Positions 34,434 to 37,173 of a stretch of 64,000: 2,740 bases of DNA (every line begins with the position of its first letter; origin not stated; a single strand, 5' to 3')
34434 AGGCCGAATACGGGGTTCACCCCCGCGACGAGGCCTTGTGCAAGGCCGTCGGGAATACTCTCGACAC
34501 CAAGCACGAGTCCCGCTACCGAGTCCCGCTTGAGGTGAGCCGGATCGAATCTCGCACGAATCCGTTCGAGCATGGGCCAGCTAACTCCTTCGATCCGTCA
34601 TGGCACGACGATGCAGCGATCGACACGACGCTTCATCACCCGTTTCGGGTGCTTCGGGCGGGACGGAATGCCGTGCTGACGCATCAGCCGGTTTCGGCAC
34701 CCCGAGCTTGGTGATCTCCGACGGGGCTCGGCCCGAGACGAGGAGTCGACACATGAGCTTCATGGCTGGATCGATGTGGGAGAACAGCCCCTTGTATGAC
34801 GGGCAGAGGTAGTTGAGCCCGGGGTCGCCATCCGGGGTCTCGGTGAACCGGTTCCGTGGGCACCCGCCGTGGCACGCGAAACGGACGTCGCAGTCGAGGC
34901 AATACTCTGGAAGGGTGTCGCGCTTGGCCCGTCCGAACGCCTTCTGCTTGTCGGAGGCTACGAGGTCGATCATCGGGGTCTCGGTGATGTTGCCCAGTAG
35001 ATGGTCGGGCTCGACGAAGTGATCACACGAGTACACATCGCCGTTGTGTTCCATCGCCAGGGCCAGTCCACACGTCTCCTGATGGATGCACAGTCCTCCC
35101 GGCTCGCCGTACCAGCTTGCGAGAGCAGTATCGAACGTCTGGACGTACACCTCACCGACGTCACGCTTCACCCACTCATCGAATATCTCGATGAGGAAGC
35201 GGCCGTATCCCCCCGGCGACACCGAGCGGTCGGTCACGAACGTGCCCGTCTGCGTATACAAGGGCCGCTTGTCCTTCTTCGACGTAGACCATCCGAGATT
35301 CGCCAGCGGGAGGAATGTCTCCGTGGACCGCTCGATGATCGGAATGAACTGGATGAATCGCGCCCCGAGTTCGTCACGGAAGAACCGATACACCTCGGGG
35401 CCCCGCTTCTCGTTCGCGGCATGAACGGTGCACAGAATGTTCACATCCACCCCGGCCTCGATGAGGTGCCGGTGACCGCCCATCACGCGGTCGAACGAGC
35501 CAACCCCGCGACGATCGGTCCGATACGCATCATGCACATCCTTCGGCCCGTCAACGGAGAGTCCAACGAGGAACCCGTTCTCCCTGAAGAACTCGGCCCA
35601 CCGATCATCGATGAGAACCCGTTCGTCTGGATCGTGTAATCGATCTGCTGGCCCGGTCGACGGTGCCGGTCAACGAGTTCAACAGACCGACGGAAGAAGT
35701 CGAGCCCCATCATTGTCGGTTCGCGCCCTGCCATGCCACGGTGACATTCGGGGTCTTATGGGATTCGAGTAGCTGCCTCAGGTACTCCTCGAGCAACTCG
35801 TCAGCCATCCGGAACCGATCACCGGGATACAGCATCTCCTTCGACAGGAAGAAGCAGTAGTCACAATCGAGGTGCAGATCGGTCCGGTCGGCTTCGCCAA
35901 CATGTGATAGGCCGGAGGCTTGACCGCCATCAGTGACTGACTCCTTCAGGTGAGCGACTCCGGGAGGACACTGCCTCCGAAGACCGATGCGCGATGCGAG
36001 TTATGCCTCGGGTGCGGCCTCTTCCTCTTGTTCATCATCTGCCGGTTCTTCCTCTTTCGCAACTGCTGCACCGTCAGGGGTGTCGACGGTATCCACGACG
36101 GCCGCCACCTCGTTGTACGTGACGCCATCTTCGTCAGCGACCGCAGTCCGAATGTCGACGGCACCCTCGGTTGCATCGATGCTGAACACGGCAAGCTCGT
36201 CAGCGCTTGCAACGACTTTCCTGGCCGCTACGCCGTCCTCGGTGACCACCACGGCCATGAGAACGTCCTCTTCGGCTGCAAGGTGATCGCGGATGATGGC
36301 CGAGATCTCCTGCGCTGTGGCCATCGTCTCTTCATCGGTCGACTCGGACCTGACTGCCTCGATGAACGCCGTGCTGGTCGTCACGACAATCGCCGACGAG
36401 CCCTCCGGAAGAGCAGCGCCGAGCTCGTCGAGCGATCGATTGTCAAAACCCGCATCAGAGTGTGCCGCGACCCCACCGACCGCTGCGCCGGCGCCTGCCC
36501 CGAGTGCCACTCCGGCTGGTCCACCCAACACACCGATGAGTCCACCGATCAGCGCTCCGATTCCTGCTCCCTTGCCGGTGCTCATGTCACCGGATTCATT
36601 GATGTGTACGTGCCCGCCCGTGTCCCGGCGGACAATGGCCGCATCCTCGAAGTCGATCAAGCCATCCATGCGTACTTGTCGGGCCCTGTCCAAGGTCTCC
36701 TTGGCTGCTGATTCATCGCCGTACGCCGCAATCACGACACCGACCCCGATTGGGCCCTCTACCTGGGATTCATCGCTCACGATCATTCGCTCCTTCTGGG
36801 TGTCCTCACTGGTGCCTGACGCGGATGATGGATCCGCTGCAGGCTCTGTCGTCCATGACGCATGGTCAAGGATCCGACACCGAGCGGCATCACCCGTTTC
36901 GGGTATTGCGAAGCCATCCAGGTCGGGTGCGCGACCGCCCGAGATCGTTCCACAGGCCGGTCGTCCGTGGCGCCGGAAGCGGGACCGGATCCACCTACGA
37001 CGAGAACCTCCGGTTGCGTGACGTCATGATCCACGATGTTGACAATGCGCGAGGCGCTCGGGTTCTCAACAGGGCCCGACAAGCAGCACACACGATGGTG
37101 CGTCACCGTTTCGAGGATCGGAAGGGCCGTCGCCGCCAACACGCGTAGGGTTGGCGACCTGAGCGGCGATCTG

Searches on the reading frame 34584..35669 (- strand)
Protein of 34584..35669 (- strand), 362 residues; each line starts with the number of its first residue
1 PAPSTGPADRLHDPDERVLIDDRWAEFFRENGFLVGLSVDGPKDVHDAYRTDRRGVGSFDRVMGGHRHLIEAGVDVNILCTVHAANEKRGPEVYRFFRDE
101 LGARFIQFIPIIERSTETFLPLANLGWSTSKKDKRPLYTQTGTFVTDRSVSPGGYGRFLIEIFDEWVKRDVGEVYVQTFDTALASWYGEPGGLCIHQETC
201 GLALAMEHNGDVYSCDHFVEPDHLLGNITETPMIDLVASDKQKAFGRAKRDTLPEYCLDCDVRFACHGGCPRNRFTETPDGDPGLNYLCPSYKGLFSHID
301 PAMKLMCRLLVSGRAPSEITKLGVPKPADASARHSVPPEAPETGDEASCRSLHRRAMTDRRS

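Call 31: search_protein_families(library=pfam, proteins=[window:34584-35669:-], max_evalue=0.01)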
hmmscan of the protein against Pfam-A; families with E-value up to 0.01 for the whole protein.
window:34584-35669:- (362 aa): 2 families
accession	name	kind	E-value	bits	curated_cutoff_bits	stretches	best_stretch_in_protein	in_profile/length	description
PF13186.11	SPASM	-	9.4e-10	39.1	21.5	1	204-261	8-67/67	Iron-sulfur cluster-binding domain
PF04055.27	Radical_SAM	-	0.00041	21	29.5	1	19-82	88-151/166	Radical SAM superfamily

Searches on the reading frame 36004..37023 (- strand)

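Call 31: search_protein_families(library=pfam, proteins=[window:36004-37023:-], max_evalue=0.01)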
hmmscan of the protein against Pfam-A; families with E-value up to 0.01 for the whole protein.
window:36004-37023:- (340 aa): 3 families
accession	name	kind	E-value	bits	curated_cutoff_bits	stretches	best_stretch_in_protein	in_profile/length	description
PF06897.17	DUF1269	-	6.6e-10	39.7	26.9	1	155-236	3-83/100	Protein of unknown function (DUF1269)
PF13441.11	Gly-zipper_YMGG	-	0.0013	18.8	28.9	1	149-187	7-43/45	YMGG-like Gly-zipper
PF25215.1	HVO_B0008_C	-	0.0043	17.3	27.4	1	90-122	9-42/51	HVO_B0008 C-terminal domain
